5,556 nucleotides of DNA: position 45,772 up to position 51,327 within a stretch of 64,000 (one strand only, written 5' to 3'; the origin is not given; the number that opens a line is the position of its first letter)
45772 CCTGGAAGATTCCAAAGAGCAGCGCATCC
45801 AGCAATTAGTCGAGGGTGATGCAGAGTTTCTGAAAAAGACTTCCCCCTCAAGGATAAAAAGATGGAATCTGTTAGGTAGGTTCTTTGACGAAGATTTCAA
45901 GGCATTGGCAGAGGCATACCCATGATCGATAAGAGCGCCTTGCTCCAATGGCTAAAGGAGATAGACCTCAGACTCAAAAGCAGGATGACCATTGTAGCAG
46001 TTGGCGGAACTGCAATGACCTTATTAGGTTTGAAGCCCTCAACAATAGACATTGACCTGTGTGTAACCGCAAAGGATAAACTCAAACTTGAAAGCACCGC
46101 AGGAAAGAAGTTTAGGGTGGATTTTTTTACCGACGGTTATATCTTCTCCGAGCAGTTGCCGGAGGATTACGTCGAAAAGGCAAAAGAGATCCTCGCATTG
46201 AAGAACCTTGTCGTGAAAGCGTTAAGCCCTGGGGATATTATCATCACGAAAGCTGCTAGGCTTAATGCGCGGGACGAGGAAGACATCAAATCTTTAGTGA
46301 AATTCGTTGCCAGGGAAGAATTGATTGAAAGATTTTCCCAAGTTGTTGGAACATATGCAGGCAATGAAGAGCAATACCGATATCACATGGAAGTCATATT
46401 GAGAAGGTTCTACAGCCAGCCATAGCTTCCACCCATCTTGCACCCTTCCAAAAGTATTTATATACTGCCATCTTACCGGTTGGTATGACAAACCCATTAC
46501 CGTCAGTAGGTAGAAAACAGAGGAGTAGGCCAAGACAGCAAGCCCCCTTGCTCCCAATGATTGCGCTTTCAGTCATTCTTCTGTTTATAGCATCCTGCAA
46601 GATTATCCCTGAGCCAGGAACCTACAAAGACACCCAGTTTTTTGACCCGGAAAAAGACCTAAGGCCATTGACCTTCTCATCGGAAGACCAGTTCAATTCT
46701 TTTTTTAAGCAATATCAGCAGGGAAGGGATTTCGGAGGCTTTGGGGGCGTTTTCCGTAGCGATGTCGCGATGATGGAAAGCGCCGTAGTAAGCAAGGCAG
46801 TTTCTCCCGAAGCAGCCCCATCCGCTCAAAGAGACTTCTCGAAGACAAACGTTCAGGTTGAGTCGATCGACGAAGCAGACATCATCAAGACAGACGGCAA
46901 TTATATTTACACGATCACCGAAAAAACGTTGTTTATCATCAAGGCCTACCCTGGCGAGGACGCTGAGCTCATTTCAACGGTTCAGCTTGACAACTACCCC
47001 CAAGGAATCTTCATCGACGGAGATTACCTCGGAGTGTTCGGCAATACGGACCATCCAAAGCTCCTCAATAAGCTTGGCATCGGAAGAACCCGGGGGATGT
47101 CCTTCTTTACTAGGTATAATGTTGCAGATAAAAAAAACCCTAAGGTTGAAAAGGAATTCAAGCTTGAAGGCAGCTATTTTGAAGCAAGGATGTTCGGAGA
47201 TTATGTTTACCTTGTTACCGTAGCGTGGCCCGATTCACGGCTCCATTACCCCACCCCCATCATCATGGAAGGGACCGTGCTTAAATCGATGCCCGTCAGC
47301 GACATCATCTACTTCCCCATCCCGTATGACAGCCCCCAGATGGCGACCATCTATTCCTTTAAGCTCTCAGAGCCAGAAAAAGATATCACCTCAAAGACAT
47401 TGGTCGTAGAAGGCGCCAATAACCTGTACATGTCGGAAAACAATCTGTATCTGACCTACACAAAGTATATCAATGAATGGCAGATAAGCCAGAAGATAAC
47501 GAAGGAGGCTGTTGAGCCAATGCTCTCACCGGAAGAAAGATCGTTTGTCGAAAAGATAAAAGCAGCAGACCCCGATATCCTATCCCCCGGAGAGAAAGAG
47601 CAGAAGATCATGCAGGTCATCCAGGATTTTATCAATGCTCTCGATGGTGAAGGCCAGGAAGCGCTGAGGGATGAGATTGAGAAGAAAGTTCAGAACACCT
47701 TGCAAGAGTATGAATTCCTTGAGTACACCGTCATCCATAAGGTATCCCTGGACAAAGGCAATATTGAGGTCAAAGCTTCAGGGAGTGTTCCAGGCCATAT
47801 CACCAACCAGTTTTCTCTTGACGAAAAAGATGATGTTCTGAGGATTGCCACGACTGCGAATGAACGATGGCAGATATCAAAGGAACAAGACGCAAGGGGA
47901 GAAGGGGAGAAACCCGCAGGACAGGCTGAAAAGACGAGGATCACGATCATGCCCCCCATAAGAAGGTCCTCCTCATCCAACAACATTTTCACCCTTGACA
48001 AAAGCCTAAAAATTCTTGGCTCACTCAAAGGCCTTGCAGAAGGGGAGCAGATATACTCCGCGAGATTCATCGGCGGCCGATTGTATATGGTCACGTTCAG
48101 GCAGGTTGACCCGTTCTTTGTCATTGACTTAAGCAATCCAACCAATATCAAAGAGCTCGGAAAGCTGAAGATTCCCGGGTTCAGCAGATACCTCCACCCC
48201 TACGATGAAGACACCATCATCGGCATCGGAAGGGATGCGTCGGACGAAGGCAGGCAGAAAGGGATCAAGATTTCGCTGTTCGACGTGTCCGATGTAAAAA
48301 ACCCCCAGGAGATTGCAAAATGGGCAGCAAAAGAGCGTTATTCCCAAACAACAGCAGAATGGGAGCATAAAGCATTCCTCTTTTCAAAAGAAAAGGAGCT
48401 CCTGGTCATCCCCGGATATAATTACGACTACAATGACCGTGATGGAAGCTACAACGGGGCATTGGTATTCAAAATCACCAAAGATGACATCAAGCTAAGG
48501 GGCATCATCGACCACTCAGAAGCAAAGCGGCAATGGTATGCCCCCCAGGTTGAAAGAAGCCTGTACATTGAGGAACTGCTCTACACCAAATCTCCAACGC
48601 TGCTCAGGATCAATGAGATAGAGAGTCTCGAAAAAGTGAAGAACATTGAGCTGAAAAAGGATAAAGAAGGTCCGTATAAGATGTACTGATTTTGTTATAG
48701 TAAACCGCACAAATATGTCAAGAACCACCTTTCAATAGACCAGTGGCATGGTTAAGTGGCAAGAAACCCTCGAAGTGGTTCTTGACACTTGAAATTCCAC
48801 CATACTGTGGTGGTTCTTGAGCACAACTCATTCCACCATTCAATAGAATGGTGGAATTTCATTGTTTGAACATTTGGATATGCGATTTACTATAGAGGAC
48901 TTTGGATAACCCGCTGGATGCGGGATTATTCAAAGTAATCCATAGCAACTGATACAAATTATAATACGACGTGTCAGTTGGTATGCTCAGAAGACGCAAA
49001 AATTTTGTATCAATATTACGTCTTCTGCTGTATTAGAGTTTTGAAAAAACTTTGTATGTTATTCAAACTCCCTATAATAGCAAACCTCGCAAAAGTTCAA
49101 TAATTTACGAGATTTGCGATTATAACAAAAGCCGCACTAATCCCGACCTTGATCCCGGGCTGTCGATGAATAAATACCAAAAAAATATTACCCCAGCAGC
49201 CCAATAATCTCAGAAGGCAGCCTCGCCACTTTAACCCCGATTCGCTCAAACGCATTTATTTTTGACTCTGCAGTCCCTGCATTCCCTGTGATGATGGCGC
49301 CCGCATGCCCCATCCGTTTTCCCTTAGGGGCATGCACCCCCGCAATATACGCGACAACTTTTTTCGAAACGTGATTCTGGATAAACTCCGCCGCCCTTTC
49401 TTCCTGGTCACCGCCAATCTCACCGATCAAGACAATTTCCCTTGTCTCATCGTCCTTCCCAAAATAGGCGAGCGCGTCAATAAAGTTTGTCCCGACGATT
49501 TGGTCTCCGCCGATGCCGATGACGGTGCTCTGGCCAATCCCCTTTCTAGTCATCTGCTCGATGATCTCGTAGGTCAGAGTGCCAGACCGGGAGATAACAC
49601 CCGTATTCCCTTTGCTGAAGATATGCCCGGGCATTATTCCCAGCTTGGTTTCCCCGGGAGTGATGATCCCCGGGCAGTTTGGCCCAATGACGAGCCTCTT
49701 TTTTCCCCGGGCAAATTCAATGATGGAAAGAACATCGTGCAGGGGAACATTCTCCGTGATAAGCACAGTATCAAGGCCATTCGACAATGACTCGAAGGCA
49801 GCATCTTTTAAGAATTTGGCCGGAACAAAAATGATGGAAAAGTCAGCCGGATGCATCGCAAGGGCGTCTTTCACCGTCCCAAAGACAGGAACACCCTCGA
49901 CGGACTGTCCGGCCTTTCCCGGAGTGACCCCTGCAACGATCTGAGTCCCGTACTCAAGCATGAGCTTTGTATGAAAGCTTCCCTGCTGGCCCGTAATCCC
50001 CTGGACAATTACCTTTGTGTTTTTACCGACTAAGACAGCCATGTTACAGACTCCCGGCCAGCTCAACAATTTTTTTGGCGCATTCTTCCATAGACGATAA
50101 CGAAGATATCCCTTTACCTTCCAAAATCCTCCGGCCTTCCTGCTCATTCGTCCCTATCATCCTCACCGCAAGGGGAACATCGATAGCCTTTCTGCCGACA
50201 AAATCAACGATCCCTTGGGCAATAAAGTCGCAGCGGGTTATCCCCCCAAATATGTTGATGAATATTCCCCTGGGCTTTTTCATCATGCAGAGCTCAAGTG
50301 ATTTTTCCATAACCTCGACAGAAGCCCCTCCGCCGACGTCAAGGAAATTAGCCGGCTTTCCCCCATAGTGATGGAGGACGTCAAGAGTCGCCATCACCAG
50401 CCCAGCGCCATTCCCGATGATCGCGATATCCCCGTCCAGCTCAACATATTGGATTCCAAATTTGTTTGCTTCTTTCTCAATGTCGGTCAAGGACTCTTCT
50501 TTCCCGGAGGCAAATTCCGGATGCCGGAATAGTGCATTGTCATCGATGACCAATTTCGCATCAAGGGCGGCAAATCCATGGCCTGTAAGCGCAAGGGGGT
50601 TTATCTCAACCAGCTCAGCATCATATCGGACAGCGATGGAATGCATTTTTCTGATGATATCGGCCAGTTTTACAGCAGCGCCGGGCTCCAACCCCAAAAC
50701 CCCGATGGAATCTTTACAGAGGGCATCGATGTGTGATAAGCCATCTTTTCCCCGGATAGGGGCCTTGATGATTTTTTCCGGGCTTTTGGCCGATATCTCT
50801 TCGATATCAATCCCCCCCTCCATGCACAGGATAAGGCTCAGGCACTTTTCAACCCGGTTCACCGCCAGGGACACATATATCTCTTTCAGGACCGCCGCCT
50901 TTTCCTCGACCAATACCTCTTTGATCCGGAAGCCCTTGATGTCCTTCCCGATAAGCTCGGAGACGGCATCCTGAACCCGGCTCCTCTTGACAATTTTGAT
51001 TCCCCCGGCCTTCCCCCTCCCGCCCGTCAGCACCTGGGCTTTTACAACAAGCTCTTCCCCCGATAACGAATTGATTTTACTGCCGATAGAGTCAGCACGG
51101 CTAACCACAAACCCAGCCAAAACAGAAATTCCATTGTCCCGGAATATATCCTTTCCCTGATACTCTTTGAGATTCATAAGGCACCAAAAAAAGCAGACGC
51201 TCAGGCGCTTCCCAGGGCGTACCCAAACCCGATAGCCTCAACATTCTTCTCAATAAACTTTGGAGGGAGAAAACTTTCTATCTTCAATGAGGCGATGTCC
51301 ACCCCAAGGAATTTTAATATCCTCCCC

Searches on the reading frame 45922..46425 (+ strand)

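Call 36: search_protein_families(library=pfam, proteins=[window:45922-46425:+], max_evalue=0.01)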
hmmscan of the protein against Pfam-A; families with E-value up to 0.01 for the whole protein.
window:45922-46425:+ (167 aa): 2 families
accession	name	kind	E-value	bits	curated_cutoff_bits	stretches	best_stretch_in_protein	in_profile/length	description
PF19502.5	DUF6036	-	2e-10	41.1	23.6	1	11-155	7-150/164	Nucleotidyltransferase of unknown function (DUF6036)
PF09970.15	DUF2204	-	1.2e-05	25.5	20.3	1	61-132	83-151/181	Nucleotidyl transferase of unknown function (DUF2204)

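Call 72: search_protein_families(library=padloc, proteins=[window:45922-46425:+], max_evalue=0.01)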
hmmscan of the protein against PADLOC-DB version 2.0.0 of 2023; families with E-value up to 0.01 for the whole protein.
window:45922-46425:+ (167 aa): 0 families

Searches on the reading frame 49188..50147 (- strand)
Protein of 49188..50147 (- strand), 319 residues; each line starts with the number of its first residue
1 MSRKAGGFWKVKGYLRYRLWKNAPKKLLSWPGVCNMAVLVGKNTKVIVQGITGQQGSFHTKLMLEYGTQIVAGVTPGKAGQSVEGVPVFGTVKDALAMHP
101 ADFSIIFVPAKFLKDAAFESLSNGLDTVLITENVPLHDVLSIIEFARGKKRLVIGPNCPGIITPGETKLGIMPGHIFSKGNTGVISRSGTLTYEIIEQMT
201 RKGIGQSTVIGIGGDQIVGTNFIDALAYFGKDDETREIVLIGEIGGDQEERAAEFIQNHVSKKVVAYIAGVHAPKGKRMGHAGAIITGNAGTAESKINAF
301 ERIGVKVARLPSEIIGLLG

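Call 56: search_protein_families(library=pfam, proteins=[window:49188-50147:-], max_evalue=0.001)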
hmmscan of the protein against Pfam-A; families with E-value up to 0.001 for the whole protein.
window:49188-50147:- (319 aa): 4 families
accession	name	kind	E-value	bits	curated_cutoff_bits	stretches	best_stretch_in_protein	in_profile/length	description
PF02629.25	CoA_binding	-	1.3e-23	84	22.3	1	42-130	2-93/97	CoA binding domain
PF00549.24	Ligase_CoA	-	4.1e-22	79.1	24.5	1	185-300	1-122/128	CoA-ligase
PF13607.11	Succ_CoA_lig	-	3.9e-12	46.6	27.4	1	179-313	1-130/138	Succinyl-CoA ligase like flavodoxin domain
PF13380.12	CoA_binding_2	-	2.4e-05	25.2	22.8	1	62-163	22-115/116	CoA binding domain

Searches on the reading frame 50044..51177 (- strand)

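Call 56: search_protein_families(library=pfam, proteins=[window:50044-51177:-], max_evalue=0.001)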
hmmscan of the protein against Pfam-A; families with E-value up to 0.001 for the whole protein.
window:50044-51177:- (377 aa): 4 families
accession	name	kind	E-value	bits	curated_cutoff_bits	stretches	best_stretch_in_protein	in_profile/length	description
PF08442.15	ATP-grasp_2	-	1.9e-51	175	29.5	1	2-196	1-201/202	ATP-grasp domain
PF00549.24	Ligase_CoA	-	1.6e-16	61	24.5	1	256-365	3-120/128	CoA-ligase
PF24948.1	Citrate_synth_N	-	2e-13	50.7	83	1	29-218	40-227/232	ATP-citrate synthase ATP-grasp domain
PF13549.11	ATP-grasp_5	-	6.7e-06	26.1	27.6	1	2-211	9-221/221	ATP-grasp domain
